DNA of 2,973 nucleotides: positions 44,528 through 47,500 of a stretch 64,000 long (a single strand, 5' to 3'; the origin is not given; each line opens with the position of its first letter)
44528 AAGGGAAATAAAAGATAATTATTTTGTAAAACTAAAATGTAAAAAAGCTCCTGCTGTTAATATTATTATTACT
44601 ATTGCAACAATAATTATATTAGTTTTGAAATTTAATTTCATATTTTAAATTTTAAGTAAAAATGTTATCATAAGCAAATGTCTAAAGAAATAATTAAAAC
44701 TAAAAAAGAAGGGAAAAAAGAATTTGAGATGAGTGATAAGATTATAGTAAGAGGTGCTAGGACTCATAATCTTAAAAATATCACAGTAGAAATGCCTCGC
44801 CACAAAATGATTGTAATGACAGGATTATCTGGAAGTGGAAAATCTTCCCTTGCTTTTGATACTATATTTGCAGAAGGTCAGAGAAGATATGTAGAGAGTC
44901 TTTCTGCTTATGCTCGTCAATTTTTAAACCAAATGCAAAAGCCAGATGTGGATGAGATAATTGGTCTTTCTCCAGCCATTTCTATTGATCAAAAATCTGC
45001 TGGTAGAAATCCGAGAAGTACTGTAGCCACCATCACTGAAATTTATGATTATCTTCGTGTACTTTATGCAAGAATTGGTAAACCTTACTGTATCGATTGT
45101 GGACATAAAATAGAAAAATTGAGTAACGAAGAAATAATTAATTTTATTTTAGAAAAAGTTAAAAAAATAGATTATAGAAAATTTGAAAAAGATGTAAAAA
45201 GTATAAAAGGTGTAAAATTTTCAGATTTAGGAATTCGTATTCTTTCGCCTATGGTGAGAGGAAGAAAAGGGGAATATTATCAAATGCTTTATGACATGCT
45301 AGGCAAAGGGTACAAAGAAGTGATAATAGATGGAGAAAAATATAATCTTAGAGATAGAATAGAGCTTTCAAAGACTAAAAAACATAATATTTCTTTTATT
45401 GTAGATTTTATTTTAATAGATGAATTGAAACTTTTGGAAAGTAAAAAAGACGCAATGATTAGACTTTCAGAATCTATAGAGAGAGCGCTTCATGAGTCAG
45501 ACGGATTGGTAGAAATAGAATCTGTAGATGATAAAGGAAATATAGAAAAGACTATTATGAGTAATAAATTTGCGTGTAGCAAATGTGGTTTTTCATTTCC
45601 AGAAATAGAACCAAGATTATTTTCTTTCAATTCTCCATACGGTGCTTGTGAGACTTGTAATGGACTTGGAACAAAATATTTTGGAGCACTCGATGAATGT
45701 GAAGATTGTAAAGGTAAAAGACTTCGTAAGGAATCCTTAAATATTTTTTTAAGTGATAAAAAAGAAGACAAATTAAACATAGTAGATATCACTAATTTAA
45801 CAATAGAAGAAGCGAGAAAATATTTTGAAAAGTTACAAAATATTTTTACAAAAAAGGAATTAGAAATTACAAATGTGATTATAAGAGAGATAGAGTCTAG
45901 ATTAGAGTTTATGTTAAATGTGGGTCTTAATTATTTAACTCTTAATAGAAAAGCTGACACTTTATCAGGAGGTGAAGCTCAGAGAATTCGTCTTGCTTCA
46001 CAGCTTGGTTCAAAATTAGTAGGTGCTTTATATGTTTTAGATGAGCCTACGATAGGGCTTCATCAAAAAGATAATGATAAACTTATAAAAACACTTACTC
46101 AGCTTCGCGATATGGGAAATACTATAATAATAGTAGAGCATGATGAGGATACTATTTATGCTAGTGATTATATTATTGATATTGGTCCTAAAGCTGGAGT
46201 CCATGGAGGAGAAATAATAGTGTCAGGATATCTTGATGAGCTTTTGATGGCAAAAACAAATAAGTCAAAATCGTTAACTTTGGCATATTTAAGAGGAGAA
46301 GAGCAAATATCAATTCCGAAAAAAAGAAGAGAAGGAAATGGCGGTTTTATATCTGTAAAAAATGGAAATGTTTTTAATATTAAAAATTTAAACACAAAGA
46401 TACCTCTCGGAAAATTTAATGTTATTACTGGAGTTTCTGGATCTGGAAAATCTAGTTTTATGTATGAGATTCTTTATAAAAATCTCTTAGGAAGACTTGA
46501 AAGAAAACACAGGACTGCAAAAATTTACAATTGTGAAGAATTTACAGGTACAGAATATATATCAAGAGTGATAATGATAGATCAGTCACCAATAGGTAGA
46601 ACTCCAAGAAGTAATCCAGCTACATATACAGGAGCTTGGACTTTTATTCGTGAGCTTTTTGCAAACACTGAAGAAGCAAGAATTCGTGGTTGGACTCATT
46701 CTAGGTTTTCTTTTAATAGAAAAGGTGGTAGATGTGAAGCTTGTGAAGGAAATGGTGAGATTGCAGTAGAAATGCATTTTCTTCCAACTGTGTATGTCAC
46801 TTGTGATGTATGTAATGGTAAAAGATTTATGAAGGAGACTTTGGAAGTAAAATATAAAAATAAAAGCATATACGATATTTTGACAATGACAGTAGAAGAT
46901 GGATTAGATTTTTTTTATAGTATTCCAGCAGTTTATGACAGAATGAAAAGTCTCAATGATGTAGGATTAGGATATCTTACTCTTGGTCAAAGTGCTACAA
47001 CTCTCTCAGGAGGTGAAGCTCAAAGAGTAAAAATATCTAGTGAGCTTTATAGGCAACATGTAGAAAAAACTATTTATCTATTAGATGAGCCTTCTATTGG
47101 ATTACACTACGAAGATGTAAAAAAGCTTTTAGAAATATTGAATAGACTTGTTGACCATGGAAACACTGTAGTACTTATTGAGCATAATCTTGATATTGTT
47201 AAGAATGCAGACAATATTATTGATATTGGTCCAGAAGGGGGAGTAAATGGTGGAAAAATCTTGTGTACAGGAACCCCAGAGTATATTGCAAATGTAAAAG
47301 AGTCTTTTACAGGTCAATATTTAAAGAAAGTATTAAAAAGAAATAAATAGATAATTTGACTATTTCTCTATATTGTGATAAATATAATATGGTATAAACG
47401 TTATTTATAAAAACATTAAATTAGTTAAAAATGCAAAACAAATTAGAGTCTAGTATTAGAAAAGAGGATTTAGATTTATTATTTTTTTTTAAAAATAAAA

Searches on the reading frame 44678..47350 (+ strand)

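Call 25: search_protein_families(library=pfam, proteins=[window:44678-47350:+], max_evalue=0.01)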
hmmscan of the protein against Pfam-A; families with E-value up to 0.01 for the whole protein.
window:44678-47350:+ (890 aa): 15 families
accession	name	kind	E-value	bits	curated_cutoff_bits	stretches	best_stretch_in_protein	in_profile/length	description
PF17760.6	UvrA_inter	-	8.6e-20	71.1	23.3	1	186-283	19-108/109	UvrA interaction domain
PF00005.33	ABC_tran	-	1.1e-18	68.5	25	2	753-805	86-135/137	ABC transporter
PF02463.25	SMC_N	-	1.6e-13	51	40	1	566-612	8-57/220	RecF/RecN/SMC N terminal domain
PF13304.12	AAA_21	-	2e-07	31.8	27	0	783-824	244-286/304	AAA domain, putative AbiEii toxin, Type IV TA system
PF20703.3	nSTAND1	-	4.3e-06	27.1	27.1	0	28-59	19-50/379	Novel STAND NTPase 1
PF13555.12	AAA_29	-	6.3e-06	26.3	27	0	35-58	15-38/61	P-loop containing region of AAA domain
PF00684.25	DnaJ_CXXCXGXG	-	1e-05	26.1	32.7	0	684-716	16-51/65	DnaJ central domain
PF13481.12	AAA_25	-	0.00018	21.6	27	0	574-622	29-83/195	AAA domain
PF13191.12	AAA_16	-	0.00028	21.9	32.6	0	37-82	19-63/167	AAA ATPase domain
PF03193.22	RsgA_GTPase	-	0.00035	20.9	30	0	23-59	88-123/174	RsgA GTPase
PF20720.3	nSTAND3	-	0.0012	19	27.2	0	29-61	4-36/155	Novel STAND NTPase 3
PF13671.12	AAA_33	-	0.0016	19.2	27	0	44-59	1-16/143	AAA domain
PF06745.19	ATPase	-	0.0017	18.2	26.6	0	574-602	15-43/231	KaiC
PF13401.12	AAA_22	-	0.0018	19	27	0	580-626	7-48/130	AAA domain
PF25201.1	nSTAND6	-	0.0081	16.6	27.7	0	28-58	4-34/148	Novel STAND NTPase 6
